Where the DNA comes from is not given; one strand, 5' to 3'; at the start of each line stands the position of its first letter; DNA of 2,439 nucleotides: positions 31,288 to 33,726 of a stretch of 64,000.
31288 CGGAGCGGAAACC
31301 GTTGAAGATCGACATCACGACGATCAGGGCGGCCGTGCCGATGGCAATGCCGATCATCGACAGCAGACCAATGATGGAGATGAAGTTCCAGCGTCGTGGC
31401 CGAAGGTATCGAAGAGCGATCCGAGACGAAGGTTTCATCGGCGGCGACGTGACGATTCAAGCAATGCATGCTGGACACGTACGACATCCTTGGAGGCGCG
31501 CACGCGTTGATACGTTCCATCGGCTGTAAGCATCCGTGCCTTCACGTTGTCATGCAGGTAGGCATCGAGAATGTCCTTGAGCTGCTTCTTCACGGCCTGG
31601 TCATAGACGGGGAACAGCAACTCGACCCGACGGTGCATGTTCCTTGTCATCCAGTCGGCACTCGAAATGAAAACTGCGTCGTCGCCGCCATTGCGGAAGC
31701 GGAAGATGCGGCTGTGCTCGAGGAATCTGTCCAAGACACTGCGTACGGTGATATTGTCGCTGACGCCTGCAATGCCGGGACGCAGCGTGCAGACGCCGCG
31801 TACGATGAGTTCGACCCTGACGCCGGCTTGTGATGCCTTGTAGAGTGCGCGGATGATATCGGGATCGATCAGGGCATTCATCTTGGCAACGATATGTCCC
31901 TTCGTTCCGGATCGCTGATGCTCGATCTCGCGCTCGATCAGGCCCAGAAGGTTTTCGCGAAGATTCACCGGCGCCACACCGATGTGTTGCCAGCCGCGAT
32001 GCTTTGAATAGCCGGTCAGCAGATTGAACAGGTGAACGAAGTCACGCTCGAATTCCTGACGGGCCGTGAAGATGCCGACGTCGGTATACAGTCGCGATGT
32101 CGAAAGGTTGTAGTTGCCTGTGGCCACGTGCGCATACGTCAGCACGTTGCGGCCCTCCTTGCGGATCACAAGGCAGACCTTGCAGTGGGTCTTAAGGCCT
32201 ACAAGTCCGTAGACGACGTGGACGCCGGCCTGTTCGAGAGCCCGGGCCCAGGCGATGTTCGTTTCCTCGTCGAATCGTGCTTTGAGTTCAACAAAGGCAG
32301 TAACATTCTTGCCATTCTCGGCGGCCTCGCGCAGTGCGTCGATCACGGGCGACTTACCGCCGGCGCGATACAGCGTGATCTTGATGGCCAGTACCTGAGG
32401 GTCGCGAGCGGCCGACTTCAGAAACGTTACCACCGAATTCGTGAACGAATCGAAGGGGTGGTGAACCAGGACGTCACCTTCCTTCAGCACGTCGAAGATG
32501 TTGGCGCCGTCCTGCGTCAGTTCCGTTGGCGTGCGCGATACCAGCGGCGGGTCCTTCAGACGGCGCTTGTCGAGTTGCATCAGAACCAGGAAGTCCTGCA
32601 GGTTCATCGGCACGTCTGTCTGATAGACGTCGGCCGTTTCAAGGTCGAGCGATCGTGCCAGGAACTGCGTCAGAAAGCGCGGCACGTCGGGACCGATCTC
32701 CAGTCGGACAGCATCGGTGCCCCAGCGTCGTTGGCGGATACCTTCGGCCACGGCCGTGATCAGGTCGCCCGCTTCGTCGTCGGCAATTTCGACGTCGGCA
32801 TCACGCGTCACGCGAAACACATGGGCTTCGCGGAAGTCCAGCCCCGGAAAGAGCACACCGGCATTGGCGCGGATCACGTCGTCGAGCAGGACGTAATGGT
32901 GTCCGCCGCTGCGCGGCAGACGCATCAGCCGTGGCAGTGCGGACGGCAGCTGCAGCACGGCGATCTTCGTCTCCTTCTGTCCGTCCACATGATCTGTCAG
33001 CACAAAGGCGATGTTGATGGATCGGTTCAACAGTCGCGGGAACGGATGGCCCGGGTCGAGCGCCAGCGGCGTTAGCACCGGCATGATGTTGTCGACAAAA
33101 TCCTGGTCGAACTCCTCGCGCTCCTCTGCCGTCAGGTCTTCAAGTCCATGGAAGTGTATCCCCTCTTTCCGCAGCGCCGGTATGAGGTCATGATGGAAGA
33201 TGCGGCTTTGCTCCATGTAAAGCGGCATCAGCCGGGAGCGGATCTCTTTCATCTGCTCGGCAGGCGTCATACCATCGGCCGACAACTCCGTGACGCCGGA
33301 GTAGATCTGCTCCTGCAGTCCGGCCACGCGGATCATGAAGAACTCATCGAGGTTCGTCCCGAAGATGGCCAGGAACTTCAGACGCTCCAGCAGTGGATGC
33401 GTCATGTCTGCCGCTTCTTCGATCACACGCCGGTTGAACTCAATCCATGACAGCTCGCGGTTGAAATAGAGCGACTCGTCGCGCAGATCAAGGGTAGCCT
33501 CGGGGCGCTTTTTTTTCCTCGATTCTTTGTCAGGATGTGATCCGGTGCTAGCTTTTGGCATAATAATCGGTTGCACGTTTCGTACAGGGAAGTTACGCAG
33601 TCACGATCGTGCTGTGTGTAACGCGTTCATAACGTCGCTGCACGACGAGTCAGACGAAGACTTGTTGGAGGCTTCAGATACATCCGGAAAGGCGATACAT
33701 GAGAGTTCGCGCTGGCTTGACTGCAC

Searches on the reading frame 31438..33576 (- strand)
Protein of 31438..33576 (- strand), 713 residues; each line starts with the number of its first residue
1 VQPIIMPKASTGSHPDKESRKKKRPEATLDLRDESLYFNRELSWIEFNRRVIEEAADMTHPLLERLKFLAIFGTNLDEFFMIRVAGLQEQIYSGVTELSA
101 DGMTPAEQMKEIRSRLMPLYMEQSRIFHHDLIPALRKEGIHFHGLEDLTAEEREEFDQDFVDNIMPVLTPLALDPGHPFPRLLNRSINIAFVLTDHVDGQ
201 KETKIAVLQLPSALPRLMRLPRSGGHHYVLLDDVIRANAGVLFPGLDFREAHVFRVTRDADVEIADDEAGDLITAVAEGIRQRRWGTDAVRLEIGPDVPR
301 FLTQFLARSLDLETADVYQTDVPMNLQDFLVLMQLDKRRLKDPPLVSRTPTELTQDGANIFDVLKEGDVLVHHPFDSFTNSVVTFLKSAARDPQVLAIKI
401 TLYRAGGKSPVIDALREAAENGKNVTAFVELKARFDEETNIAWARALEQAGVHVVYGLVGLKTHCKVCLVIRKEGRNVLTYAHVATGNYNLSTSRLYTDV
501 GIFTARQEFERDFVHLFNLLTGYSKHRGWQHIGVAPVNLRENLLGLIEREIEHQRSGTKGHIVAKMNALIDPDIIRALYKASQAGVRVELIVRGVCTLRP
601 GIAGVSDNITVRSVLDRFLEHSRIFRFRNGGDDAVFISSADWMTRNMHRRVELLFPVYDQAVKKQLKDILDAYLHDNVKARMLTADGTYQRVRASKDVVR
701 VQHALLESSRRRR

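Call 108: search_protein_families(library=pfam, proteins=[window:31438-33576:-], max_evalue=0.00001)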
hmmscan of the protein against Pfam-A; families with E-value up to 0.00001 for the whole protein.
window:31438-33576:- (713 aa): 5 families
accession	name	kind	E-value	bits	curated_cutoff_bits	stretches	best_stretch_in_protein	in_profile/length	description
PF17941.7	PP_kinase_C_1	-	8.7e-71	237.3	25.7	1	359-525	1-166/167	Polyphosphate kinase C-terminal domain 1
PF13090.12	PP_kinase_C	-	1.1e-70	237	25.8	1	534-696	3-166/172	Polyphosphate kinase C-terminal domain 2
PF02503.22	PP_kinase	-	6.5e-56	189.4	31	1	151-330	1-181/183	Polyphosphate kinase middle domain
PF13089.11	PP_kinase_N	-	3.5e-41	140.3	23.8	1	37-142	1-106/107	Polyphosphate kinase N-terminal domain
PF13091.12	PLDc_2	-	1.8e-10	41.2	27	0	566-671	16-129/132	PLD-like domain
